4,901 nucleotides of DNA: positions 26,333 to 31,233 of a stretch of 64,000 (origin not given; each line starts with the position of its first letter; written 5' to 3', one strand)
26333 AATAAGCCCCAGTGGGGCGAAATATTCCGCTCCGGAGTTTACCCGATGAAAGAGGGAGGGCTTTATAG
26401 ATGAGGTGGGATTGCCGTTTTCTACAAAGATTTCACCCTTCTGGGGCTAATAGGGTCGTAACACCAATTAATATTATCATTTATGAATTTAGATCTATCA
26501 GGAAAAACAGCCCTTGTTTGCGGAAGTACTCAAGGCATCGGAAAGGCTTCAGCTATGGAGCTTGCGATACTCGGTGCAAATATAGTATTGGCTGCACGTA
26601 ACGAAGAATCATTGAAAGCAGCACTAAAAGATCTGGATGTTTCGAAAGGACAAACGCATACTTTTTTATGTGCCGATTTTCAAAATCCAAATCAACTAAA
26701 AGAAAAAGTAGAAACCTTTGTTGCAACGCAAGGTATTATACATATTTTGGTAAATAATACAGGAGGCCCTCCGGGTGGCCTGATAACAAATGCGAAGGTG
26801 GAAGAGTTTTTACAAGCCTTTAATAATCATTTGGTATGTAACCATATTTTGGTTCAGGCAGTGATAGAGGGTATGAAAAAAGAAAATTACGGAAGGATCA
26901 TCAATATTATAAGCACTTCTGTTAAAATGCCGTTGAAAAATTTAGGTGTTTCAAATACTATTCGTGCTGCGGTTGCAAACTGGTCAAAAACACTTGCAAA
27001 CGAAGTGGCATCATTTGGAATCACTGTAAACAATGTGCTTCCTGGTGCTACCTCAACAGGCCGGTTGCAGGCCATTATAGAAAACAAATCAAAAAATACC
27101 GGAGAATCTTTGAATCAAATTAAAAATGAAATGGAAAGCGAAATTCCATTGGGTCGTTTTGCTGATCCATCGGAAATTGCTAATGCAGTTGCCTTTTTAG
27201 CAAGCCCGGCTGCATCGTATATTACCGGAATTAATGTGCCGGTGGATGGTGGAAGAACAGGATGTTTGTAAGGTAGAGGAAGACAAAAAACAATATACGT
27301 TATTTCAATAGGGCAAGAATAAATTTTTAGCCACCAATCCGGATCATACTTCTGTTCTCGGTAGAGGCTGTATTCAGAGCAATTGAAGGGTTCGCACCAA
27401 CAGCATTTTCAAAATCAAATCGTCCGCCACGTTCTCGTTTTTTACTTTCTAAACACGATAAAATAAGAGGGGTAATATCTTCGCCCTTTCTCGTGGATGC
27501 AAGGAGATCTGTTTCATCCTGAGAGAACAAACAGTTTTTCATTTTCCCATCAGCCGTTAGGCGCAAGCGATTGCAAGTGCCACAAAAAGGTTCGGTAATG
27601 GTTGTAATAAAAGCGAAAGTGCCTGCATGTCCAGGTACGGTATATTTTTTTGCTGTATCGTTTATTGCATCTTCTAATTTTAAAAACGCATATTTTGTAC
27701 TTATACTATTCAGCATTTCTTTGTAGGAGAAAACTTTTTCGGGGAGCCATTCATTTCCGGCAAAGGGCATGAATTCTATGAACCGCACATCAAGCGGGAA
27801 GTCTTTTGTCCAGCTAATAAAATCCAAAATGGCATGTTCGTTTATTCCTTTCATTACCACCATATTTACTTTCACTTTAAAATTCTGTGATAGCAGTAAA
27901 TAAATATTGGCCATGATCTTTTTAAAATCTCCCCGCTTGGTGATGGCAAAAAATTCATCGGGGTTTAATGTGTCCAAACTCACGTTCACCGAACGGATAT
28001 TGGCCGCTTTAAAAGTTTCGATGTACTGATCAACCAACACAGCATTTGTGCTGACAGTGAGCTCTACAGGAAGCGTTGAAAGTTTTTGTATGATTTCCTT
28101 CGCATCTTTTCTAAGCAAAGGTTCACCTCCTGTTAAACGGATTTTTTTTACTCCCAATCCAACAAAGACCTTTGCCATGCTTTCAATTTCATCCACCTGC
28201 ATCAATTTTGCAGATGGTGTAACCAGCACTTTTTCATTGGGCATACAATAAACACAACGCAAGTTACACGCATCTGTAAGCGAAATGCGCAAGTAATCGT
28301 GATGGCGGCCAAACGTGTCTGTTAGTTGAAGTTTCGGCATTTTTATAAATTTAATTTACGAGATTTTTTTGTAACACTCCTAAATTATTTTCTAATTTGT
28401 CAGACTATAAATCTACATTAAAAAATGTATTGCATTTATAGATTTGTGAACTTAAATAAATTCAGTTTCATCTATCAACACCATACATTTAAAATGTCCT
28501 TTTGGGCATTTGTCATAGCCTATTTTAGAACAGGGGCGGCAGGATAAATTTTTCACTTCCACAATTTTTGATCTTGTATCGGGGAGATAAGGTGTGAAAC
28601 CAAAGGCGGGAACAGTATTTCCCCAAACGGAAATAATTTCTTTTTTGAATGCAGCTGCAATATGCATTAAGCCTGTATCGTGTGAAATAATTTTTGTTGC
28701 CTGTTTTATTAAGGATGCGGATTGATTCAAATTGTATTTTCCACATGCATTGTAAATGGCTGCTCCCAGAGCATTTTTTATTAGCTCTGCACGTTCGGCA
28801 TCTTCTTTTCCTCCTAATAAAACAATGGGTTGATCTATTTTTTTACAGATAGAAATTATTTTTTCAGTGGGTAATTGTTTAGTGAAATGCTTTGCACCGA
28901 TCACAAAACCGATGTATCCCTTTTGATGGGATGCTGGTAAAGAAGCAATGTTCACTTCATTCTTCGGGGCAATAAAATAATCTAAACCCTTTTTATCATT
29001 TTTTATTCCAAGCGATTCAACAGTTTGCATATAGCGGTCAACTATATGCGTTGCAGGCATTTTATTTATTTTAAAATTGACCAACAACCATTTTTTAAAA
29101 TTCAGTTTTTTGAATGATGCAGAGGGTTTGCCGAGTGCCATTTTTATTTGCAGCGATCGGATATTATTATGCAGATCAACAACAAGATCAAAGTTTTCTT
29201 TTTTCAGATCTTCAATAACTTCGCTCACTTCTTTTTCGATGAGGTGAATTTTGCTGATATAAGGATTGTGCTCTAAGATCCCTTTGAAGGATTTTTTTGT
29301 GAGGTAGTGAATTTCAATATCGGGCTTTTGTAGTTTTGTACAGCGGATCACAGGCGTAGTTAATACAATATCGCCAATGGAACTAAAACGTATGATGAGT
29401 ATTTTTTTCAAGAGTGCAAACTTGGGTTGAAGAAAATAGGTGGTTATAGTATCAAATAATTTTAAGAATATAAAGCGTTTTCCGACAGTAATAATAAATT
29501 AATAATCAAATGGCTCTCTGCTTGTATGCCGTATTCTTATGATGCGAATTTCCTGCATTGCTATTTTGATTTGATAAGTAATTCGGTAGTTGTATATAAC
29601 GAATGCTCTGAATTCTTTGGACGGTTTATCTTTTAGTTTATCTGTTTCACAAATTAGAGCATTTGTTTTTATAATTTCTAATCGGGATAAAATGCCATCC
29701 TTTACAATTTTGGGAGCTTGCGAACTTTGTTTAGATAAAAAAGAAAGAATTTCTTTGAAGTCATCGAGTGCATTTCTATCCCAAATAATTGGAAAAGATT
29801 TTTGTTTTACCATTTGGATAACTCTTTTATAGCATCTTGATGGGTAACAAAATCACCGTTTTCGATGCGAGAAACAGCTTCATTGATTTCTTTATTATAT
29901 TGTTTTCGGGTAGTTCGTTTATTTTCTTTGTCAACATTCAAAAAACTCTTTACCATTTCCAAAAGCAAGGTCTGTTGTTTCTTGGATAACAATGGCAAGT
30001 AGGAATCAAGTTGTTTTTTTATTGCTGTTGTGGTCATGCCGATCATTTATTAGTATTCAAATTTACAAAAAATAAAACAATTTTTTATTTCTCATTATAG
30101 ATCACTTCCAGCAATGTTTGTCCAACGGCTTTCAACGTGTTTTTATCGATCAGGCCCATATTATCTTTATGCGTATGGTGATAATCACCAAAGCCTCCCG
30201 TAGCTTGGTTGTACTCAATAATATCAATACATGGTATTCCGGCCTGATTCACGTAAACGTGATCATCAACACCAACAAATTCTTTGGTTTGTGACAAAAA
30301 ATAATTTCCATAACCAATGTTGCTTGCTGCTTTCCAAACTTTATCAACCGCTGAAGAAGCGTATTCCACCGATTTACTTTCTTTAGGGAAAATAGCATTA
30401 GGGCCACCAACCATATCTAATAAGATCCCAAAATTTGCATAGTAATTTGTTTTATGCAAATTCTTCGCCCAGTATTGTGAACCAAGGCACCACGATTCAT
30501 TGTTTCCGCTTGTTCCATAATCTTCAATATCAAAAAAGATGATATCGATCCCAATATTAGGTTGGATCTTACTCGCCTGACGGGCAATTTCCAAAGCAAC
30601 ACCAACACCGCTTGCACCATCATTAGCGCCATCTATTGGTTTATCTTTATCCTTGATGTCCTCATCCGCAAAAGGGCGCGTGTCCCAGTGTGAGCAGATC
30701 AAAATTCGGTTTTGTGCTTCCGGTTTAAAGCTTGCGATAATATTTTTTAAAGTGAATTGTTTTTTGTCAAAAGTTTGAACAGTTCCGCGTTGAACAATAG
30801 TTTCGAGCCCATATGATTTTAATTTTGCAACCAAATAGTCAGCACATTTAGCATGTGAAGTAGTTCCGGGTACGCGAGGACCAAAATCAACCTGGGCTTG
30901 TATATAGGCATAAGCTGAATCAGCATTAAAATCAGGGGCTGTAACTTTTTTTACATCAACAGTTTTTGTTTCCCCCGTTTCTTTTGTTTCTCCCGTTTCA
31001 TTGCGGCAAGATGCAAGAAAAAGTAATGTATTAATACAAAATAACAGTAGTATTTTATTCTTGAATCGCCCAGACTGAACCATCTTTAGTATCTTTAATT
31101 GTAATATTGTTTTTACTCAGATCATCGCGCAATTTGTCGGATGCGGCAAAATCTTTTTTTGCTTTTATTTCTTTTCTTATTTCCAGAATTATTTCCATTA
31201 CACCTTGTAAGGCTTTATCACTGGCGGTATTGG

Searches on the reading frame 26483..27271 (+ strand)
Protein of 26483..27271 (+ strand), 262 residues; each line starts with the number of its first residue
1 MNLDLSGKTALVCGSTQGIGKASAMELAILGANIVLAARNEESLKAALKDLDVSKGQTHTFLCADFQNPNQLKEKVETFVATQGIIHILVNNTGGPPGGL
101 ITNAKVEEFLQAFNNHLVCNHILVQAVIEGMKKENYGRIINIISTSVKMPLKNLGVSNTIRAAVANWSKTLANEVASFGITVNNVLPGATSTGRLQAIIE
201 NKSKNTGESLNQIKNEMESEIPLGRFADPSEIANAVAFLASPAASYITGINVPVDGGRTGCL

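Call 7: search_protein_families(library=pfam, proteins=[window:26483-27271:+], max_evalue=0.001)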
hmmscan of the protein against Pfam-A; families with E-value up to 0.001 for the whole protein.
window:26483-27271:+ (262 aa): 3 families
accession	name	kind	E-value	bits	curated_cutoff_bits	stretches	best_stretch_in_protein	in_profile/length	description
PF13561.12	adh_short_C2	-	1e-44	153.3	27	1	16-258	5-235/236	Enoyl-(Acyl carrier protein) reductase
PF00106.31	adh_short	-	1.7e-35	122.7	26.6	1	8-200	1-192/195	short chain dehydrogenase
PF08659.16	KR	-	0.0003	21.2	22.6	1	9-128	2-124/180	KR domain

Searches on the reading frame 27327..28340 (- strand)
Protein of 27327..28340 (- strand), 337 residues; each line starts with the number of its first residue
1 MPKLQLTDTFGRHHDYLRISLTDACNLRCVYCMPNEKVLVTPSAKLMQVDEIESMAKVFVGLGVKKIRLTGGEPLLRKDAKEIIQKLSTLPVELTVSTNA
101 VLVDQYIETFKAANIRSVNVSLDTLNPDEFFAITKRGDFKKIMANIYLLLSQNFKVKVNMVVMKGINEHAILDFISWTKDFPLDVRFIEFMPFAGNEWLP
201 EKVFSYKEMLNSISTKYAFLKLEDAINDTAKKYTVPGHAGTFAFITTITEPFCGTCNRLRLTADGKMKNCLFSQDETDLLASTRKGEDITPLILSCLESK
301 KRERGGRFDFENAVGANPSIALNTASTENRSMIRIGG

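Call 7: search_protein_families(library=pfam, proteins=[window:27327-28340:-], max_evalue=0.001)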
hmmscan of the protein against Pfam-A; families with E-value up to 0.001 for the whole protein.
window:27327-28340:- (337 aa): 4 families
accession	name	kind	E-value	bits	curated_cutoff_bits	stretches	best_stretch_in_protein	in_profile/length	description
PF06463.18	Mob_synth_C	-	6.7e-33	113.8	37.4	1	184-301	2-123/128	Molybdenum Cofactor Synthesis C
PF04055.27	Radical_SAM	-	1.2e-32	113.8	29.5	1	19-177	1-165/166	Radical SAM superfamily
PF19238.5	Radical_SAM_2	-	0.00026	21.1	26.7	0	102-173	64-135/151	Radical SAM-like domain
PF13353.11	Fer4_12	-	0.00054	20.7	22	1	23-86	13-76/137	4Fe-4S single cluster domain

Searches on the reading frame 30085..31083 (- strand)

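Call 7: search_protein_families(library=pfam, proteins=[window:30085-31083:-], max_evalue=0.001)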
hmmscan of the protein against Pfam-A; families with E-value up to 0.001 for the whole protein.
window:30085-31083:- (332 aa): 2 families
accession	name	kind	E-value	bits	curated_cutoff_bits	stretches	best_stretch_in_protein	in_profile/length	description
PF04389.22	Peptidase_M28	-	2.5e-35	122.4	21.3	1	114-327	1-192/193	Peptidase family M28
PF16254.10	DUF4910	-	4.5e-05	22.9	26.6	1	153-328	83-241/247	Domain of unknown function (DUF4910)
